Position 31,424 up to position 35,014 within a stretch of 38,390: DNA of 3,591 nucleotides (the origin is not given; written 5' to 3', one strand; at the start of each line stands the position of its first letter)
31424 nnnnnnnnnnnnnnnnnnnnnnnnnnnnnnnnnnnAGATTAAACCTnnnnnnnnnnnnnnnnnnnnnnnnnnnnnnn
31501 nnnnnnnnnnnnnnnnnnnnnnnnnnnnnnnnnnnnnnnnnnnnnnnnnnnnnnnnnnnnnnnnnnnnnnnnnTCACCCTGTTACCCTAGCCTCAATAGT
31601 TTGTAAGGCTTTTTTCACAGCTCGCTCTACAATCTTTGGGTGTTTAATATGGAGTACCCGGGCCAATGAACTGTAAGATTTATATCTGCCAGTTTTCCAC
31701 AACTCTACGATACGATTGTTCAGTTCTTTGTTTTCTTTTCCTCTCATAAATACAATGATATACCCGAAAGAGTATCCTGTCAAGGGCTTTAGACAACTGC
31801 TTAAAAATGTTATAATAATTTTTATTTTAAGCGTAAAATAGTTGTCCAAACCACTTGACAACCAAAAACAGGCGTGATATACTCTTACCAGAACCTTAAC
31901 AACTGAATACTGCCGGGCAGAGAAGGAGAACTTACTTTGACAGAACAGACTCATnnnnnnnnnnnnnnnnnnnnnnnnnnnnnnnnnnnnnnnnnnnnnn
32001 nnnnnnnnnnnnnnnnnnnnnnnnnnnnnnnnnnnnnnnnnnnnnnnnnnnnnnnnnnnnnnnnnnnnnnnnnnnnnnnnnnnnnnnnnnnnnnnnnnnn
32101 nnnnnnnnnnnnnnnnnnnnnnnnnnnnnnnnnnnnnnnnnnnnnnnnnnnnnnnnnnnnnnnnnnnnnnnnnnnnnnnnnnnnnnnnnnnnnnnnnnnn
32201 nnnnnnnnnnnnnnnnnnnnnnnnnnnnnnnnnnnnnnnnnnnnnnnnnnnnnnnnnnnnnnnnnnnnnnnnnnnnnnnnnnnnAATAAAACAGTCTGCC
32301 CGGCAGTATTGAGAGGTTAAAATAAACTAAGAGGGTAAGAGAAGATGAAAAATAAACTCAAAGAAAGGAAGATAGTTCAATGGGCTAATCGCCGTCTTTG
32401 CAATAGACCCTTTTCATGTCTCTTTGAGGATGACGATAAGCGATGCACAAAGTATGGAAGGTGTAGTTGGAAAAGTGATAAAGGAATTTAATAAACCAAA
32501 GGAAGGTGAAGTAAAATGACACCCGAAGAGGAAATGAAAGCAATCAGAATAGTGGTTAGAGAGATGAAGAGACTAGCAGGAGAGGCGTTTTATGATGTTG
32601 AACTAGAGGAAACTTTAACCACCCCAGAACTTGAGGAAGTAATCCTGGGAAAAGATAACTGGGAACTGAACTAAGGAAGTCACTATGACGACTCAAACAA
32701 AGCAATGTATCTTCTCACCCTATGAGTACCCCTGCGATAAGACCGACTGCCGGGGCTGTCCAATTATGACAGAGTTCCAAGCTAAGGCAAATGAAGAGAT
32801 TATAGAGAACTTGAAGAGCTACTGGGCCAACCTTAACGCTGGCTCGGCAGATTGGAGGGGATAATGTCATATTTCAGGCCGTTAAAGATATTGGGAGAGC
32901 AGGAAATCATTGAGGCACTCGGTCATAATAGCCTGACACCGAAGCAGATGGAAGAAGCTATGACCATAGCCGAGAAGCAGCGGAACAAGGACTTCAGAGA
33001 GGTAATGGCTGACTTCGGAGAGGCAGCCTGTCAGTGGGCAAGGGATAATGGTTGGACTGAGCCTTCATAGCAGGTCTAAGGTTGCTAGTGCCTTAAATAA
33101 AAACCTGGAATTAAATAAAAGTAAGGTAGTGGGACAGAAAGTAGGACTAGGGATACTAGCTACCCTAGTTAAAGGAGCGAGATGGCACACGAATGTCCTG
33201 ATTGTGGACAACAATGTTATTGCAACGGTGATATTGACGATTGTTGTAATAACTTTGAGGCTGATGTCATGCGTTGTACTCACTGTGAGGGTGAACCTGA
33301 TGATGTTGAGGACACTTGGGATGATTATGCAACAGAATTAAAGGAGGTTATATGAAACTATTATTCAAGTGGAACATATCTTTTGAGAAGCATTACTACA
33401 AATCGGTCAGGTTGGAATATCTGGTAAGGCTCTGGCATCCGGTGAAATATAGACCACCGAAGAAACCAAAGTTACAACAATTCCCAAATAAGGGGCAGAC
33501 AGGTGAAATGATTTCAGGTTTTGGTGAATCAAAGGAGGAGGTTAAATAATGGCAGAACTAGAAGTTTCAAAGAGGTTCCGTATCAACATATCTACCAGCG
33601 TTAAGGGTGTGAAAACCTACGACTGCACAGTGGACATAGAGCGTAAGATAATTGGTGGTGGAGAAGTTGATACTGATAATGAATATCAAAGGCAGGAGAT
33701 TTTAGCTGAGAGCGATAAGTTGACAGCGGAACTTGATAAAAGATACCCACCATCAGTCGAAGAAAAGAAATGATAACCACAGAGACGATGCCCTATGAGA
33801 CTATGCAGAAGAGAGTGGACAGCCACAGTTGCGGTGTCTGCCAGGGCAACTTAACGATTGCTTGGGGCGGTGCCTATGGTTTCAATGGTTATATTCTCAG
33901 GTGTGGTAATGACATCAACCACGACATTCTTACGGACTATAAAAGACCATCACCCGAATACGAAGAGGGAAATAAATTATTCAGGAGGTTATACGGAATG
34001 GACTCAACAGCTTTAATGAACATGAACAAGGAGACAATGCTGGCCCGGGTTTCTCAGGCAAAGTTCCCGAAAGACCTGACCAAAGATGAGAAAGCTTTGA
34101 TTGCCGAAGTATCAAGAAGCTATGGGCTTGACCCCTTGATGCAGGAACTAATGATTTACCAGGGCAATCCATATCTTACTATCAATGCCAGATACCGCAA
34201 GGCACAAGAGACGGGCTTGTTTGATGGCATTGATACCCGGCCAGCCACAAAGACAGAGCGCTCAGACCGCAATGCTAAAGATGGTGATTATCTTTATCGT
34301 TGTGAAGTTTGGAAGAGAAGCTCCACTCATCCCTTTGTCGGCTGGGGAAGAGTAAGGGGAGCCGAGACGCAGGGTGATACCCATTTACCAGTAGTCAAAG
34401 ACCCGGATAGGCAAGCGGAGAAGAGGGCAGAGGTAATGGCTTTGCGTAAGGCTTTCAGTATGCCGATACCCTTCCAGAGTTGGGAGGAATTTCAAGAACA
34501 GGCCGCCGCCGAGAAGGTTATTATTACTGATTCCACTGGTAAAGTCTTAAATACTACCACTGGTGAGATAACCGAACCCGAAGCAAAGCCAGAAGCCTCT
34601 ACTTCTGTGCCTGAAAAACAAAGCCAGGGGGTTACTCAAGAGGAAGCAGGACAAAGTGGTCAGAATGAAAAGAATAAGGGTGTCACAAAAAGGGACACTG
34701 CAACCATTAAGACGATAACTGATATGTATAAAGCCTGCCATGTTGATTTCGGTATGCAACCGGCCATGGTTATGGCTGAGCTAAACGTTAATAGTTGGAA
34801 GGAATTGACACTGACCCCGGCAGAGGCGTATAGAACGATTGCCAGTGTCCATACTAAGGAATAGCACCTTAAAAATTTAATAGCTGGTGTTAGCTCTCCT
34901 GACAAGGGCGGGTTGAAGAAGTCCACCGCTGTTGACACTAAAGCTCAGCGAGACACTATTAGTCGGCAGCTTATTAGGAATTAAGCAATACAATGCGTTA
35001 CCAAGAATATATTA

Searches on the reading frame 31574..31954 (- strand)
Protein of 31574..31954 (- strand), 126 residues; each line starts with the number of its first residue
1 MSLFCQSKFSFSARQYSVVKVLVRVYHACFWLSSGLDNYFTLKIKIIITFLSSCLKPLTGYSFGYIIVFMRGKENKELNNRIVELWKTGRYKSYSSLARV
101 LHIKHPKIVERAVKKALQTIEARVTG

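Call 18: search_protein_families(library=phrogs, proteins=[window:31574-31954:-], max_evalue=0.001)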
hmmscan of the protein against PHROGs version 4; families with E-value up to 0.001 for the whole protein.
window:31574-31954:- (126 aa): 0 families

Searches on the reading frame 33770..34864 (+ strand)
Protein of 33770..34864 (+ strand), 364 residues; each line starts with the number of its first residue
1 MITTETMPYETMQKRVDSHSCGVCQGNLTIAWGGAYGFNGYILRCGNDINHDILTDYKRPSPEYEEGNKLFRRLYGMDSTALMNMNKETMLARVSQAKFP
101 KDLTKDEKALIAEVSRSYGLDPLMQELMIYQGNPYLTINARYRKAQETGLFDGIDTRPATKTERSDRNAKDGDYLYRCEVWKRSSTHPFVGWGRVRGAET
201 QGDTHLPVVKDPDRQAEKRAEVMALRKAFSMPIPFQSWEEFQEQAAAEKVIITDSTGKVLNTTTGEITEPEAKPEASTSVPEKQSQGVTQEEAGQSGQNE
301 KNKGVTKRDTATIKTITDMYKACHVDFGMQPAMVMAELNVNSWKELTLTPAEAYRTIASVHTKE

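Call 8: search_protein_families(library=pfam, proteins=[window:33770-34864:+], max_evalue=0.01)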
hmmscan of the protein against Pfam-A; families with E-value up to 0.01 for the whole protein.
window:33770-34864:+ (364 aa): 1 family
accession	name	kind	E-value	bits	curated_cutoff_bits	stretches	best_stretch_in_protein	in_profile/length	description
PF03837.19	RecT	-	0.0091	16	24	0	101-231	18-176/198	RecT family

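Call 18: search_protein_families(library=phrogs, proteins=[window:33770-34864:+], max_evalue=0.001)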
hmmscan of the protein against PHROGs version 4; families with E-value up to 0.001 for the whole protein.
window:33770-34864:+ (364 aa): 2 families
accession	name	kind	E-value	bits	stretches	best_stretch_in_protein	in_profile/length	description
phrog_10056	-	DNA, RNA and nucleotide metabolism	1.7e-07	32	1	68-318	10-252/302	RecT-like ssDNA annealing protein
phrog_252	-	DNA, RNA and nucleotide metabolism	7e-07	30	1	80-314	24-247/263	Bet-like ssDNA annealing protein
